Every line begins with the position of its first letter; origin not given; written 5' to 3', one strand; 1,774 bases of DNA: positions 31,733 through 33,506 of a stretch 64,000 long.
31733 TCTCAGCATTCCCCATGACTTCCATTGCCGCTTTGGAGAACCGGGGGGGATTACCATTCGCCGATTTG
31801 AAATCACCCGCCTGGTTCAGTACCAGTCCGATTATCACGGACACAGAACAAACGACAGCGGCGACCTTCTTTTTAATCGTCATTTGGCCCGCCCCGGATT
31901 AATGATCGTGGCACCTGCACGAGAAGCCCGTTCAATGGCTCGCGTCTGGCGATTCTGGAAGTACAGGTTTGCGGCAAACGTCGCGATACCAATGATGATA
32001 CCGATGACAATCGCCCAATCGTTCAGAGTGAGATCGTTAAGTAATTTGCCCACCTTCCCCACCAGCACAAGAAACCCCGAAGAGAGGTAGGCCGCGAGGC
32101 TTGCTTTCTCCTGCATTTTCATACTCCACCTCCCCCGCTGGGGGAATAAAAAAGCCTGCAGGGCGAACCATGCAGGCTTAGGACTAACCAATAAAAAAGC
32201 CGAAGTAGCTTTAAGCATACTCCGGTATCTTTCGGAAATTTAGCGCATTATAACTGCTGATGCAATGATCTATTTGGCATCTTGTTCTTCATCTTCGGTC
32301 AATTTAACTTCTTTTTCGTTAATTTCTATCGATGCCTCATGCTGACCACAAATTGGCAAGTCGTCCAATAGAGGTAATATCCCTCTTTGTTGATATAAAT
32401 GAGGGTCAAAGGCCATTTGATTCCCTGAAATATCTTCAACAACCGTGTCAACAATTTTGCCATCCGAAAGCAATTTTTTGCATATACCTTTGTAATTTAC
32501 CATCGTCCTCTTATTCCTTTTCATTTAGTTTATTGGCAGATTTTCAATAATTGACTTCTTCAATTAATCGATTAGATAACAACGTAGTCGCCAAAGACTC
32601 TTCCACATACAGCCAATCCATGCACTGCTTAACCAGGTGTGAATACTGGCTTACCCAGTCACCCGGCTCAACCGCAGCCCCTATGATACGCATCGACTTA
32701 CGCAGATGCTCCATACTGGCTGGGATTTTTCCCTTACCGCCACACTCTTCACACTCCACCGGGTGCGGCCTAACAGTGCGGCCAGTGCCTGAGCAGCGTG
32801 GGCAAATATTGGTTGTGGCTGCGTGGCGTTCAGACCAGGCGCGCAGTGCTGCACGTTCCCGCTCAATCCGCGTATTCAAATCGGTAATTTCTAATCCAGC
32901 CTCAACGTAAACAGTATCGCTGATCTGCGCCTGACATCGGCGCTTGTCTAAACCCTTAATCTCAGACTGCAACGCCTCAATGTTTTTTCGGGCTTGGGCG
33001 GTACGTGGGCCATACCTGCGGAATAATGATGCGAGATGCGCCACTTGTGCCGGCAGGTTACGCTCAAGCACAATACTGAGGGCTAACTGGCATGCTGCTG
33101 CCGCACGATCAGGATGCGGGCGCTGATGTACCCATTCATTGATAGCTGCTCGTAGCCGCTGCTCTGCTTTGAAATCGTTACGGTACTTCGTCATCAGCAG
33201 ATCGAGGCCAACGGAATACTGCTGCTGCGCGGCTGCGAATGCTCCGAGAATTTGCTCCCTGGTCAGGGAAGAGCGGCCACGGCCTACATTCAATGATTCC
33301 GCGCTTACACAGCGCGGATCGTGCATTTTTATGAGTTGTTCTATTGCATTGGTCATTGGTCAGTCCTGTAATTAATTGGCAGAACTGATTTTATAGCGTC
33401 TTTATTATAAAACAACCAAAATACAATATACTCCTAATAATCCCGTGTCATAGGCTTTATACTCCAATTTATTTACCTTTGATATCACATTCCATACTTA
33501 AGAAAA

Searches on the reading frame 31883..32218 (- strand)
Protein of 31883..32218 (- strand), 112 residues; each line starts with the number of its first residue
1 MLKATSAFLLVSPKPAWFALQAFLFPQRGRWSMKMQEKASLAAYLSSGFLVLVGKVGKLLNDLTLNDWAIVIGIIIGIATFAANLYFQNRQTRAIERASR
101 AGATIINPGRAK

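Call 31: search_protein_families(library=phrogs, proteins=[window:31883-32218:-], max_evalue=0.001)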
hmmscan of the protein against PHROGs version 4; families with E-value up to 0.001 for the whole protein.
window:31883-32218:- (112 aa): 3 families
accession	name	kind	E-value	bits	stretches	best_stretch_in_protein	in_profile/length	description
phrog_20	-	lysis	5.2e-17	63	1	24-103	19-96/151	holin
phrog_4237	-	lysis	5.7e-08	33.5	1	51-93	22-64/93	holin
phrog_1350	-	lysis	9.7e-07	29.8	1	33-100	1-61/97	holin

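Call 32: search_protein_families(library=pfam, proteins=[window:31883-32218:-], max_evalue=0.01)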
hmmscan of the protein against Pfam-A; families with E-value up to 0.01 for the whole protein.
window:31883-32218:- (112 aa): 2 families
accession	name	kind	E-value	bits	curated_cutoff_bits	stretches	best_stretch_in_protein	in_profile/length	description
PF16080.10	Phage_holin_2_3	-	2.2e-09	37.6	28.8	1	39-92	4-50/56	Bacteriophage holin family HP1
PF04971.17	Phage_holin_2_1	-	1.3e-07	32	26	1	43-94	8-61/64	Bacteriophage P21 holin S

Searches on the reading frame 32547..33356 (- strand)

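Call 31: search_protein_families(library=phrogs, proteins=[window:32547-33356:-], max_evalue=0.001)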
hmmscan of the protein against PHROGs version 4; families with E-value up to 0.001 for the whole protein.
window:32547-33356:- (270 aa): 3 families
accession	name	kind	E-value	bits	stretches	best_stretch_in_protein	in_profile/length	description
phrog_17382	-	unknown function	3.5e-25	90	1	27-230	24-227/273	-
phrog_127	-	transcription regulation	1.9e-12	48.4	1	182-263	161-250/253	anti-termination protein Q-like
phrog_9961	-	unknown function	0.00011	23.8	1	180-214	5-41/99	-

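Call 32: search_protein_families(library=pfam, proteins=[window:32547-33356:-], max_evalue=0.01)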
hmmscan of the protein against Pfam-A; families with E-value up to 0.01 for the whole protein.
window:32547-33356:- (270 aa): 2 families
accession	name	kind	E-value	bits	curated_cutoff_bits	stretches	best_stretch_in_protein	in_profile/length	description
PF00684.25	DnaJ_CXXCXGXG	-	0.00016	22.3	32.7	1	183-209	42-65/65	DnaJ central domain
PF15777.11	Anti-TRAP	-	0.0078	16.6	32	0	184-213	12-44/59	Tryptophan RNA-binding attenuator protein inhibitory protein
